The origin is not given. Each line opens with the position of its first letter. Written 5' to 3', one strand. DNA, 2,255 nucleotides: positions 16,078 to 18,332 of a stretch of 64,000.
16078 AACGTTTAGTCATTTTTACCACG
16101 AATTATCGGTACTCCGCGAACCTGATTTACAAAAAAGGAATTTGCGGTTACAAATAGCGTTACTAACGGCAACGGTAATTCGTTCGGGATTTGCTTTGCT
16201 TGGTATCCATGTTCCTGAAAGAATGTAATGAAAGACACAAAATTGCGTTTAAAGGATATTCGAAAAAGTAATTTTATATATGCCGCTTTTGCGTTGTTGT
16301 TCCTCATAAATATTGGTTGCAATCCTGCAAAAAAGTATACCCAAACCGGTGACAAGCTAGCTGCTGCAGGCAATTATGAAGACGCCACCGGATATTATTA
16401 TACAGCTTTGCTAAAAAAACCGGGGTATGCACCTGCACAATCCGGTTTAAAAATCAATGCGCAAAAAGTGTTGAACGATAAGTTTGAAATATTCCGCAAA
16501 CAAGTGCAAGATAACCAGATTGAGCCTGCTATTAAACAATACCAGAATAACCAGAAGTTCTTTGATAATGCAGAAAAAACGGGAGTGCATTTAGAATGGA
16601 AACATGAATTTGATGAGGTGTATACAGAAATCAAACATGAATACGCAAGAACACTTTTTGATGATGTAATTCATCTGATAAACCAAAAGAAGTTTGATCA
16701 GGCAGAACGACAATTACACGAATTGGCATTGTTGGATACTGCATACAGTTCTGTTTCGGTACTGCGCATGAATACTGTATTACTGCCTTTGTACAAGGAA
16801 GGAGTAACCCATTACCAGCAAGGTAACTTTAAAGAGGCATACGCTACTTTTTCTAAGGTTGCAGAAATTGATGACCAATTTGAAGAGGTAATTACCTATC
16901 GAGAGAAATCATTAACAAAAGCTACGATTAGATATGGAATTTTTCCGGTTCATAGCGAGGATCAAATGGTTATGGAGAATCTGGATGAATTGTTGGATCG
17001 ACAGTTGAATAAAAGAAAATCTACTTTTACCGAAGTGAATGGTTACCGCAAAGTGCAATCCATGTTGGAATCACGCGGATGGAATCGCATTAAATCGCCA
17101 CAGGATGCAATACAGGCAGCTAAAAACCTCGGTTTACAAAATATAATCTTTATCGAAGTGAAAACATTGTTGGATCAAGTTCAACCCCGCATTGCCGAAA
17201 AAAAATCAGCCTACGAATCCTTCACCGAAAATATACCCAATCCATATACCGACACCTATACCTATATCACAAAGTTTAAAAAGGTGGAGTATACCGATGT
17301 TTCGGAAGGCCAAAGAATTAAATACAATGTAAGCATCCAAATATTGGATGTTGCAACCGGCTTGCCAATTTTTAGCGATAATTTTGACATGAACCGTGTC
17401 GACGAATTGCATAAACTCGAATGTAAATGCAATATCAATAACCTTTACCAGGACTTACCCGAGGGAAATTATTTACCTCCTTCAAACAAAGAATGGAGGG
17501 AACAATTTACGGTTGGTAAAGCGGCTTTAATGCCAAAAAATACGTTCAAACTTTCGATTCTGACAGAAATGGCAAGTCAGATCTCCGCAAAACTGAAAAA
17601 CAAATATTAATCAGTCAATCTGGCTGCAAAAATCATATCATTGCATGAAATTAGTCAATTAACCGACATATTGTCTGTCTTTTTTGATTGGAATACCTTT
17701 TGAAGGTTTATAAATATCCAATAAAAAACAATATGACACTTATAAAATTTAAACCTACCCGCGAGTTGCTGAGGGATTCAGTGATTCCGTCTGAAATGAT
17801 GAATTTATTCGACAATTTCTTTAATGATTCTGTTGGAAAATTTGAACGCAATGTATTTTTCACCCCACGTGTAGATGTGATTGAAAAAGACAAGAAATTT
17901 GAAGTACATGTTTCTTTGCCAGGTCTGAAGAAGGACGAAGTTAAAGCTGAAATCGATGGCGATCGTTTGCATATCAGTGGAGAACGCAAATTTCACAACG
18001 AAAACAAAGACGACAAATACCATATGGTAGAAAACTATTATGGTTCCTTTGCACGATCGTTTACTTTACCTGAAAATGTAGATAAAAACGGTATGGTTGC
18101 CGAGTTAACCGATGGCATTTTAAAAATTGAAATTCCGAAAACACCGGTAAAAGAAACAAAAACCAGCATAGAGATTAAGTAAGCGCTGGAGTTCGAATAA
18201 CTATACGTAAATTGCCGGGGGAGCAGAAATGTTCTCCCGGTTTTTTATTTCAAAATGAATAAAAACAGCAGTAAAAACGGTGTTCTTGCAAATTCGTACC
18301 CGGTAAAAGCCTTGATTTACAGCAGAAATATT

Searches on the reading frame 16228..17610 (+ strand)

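Call 62: search_protein_families(library=pfam, proteins=[window:16228-17610:+])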
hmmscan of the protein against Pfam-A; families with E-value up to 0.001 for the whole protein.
window:16228-17610:+ (460 aa): 3 families
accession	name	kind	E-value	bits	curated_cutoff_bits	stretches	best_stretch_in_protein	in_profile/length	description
PF07719.23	TPR_2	-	8.4e-06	26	27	0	188-216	4-32/34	Tetratricopeptide repeat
PF14559.12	TPR_19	-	8.8e-06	26.4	25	0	44-74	1-31/68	Tetratricopeptide repeat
PF00515.34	TPR_1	-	0.00012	22.2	27.8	0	188-217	4-33/34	Tetratricopeptide repeat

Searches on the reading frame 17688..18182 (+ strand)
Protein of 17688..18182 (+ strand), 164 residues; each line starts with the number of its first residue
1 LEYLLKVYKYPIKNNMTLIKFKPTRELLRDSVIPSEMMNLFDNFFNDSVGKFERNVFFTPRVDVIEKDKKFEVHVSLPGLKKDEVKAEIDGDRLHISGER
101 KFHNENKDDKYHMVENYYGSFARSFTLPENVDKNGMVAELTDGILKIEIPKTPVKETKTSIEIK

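Call 62: search_protein_families(library=pfam, proteins=[window:17688-18182:+])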
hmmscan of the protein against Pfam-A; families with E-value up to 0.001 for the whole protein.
window:17688-18182:+ (164 aa): 2 families
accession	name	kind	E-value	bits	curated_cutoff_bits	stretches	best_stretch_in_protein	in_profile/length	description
PF00011.27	HSP20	-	2e-26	92.5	20.8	1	63-163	1-101/102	Hsp20/alpha crystallin family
PF17886.7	ArsA_HSP20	-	1.1e-05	25.3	22.5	1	68-148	1-62/63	HSP20-like domain found in ArsA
